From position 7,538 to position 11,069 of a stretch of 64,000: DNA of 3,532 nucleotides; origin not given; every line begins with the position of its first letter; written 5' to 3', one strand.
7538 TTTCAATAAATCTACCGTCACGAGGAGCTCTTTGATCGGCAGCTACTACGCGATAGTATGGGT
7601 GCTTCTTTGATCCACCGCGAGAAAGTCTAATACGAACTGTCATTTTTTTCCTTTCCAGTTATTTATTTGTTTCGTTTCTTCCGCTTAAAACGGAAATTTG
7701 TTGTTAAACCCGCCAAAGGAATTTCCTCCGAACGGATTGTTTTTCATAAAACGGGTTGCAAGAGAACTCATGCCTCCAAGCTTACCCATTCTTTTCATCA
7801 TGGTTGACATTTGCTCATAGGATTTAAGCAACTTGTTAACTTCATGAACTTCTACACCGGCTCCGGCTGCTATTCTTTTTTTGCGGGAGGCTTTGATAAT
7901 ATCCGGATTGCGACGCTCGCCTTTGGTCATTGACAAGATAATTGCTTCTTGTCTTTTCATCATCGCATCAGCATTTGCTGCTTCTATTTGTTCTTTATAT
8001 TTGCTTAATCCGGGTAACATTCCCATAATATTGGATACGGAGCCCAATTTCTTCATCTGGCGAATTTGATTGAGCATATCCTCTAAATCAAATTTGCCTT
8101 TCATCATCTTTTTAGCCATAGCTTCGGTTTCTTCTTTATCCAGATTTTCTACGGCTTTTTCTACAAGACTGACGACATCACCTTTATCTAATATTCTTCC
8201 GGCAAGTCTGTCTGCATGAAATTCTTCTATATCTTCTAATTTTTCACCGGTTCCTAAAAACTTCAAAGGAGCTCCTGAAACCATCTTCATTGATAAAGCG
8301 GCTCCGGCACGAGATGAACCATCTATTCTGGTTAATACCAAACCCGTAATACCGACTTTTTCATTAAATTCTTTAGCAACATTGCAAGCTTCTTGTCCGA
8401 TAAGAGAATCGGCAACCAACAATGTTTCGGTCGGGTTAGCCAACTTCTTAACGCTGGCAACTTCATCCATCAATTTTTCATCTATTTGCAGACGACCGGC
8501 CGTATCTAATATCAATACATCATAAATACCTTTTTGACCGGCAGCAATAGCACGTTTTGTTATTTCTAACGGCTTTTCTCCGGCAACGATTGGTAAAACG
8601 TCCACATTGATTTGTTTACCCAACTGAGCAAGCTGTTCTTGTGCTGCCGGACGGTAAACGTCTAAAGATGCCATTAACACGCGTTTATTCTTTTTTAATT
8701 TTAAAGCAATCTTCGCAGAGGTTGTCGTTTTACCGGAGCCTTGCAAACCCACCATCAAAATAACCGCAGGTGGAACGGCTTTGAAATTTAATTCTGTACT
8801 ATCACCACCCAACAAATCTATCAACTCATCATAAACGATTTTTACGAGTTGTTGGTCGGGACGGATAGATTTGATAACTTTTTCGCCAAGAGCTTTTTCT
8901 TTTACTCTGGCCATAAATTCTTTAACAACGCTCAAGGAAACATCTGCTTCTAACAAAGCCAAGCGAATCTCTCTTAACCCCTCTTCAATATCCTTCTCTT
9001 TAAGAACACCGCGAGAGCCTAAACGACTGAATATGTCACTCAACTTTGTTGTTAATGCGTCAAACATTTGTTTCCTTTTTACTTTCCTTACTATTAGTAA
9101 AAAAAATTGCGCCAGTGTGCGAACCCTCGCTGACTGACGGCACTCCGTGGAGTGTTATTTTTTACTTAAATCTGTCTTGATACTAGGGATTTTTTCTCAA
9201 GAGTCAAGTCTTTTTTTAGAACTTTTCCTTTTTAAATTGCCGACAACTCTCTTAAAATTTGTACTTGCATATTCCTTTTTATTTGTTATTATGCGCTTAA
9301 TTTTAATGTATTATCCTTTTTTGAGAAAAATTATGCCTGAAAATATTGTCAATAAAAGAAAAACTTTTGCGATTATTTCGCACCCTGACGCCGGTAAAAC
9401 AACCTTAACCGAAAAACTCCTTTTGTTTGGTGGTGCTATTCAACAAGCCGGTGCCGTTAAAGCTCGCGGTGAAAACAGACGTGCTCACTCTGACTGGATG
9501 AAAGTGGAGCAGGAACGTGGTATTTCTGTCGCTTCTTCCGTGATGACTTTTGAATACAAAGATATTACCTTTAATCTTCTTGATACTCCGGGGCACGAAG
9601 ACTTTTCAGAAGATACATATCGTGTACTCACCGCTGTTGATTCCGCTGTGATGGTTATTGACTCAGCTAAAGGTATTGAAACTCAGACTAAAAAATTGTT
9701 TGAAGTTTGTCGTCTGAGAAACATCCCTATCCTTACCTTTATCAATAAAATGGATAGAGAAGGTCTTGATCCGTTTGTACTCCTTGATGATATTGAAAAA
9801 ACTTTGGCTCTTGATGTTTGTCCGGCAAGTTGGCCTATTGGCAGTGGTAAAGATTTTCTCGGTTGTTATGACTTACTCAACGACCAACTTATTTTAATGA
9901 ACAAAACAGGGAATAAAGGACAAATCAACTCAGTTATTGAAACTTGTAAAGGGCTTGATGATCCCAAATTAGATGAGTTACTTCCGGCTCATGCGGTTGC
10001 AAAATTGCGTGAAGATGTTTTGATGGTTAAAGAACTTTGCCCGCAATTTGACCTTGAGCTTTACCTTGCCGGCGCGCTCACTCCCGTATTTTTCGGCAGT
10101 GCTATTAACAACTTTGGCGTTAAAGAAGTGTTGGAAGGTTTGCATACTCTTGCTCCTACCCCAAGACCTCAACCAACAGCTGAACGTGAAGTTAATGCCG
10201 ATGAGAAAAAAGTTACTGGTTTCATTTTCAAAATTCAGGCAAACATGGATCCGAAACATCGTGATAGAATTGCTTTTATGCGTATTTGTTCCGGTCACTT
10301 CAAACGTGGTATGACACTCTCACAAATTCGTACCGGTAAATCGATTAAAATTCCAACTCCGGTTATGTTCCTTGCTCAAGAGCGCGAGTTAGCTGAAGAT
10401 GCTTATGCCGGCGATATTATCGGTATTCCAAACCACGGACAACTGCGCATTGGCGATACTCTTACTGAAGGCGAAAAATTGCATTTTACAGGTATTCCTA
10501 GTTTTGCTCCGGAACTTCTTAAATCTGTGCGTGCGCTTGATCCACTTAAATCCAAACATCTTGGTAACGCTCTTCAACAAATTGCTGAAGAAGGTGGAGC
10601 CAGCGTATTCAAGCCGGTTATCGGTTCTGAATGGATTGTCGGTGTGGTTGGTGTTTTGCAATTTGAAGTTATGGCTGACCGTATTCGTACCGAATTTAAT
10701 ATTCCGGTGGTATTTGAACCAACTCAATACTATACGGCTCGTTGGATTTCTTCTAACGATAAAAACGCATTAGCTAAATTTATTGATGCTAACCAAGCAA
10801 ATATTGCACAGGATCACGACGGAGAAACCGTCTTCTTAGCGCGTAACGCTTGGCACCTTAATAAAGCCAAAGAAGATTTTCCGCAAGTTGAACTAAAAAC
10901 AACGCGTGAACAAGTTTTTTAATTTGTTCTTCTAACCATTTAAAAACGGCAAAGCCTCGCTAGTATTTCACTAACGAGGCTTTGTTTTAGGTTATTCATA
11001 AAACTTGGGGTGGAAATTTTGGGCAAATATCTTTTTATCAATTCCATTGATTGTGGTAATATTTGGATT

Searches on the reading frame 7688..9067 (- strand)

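Call 99: search_protein_families(library=ncbifam, proteins=[window:7688-9067:-], max_evalue=1e-10)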
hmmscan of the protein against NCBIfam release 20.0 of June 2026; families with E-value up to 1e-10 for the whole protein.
window:7688-9067:- (460 aa): 7 families
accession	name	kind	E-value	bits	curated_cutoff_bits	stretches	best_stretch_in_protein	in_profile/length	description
TIGR00959.1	ffh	equivalog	1.1e-175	584.6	473.2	1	2-426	1-428/428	signal recognition particle protein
TIGR01425.1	SRP54_euk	equivalog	2.4e-79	267.2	576.25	1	5-423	5-428/428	signal recognition particle protein SRP54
TIGR00064.1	ftsY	equivalog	1.9e-63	214.3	260.7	1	26-290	2-276/279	signal recognition particle-docking protein FtsY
TIGR03499.1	FlhF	equivalog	2.9e-17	63.6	174.15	1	18-160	133-261/286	flagellar biosynthesis GTPase FlhF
NF009368.0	PRK12726.1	equivalog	1.1e-11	44.5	832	1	90-280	196-385/407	flagellar biosynthesis regulator FlhF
NF011310.0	PRK14721.1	equivalog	2.8e-11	43.3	725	1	102-293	193-382/423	flagellar biosynthesis regulator FlhF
NF011312.0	PRK14723.1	equivalog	7.5e-11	41.3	951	0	102-372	187-460/768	flagellar biosynthesis regulator FlhF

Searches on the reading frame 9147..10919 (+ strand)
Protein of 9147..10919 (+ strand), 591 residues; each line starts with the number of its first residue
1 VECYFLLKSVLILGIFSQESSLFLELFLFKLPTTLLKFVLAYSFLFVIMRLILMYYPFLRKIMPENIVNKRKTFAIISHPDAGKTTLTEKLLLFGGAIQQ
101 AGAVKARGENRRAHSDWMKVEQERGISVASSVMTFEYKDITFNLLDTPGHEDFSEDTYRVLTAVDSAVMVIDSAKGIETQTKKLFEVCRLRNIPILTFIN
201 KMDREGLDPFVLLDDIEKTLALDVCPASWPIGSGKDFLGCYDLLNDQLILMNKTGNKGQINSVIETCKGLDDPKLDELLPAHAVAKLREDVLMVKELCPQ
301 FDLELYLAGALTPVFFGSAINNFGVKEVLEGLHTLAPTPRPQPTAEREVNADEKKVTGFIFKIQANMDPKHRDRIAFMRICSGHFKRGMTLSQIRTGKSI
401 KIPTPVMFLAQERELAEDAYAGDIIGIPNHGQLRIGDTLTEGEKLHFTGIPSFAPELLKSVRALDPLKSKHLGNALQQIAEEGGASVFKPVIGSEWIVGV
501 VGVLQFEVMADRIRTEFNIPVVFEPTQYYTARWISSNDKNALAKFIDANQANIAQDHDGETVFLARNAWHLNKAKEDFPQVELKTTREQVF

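Call 99: search_protein_families(library=ncbifam, proteins=[window:9147-10919:+], max_evalue=1e-10)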
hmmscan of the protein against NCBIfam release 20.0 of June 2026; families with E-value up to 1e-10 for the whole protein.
window:9147-10919:+ (591 aa): 26 families (the best 25 are shown)
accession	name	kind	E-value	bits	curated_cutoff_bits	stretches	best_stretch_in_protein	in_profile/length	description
NF001964.0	PRK00741.1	equivalog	1.6e-232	772.7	473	1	66-589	7-528/529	peptide chain release factor 3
TIGR00503.1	prfC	equivalog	1.3e-211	703.6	466.95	1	68-588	8-526/527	peptide chain release factor 3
NF009381.0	PRK12740.1-5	subfamily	9.3e-70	235.8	583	1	68-526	6-474/692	elongation factor G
NF012153.1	tet_protect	equivalog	6.5e-67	226.1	775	1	75-528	4-422/614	tetracycline resistance ribosomal protection protein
TIGR00484.1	EF-G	equivalog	8e-60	202.7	659.4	1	68-521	7-472/691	elongation factor G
NF000120.3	47473_otr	exception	4.1e-55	187.5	900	1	74-527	5-419/608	tetracycline resistance ribosomal protection protein Otr(A)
NF009891.0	PRK13351.1-1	equivalog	9.8e-54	183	597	1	65-524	3-462/681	elongation factor G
NF033148.1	tet_protect_M_W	exception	6.9e-49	166.7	1100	1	74-534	6-425/639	TetM/TetW/TetO/TetS family tetracycline resistance ribosomal protection protein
NF009379.0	PRK12740.1-3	equivalog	1.3e-44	152.9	513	1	69-527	6-457/674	elongation factor G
NF058620.1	EFG2_Bacteroid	exception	1.4e-43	149.3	1000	1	69-523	7-467/717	elongation factor G2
NF012155.1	tet_protect_M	exception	4.6e-38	130.8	1420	1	74-534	6-425/639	tetracycline resistance ribosomal protection protein Tet(M)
TIGR01393.1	lepA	equivalog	1.7e-37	129.1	533.9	1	71-245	3-173/595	translation elongation factor 4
NF012154.0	tet_protect_Q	exception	8.6e-36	123.4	1425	1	74-224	6-152/638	tetracycline resistance ribosomal protection protein Tet(Q)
TIGR01394.1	TypA_BipA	equivalog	4e-33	114.5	757.3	1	74-214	4-138/594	translational GTPase TypA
NF009892.0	PRK13351.1-3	equivalog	4e-32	111.4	640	1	72-221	4-154/623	elongation factor G-like protein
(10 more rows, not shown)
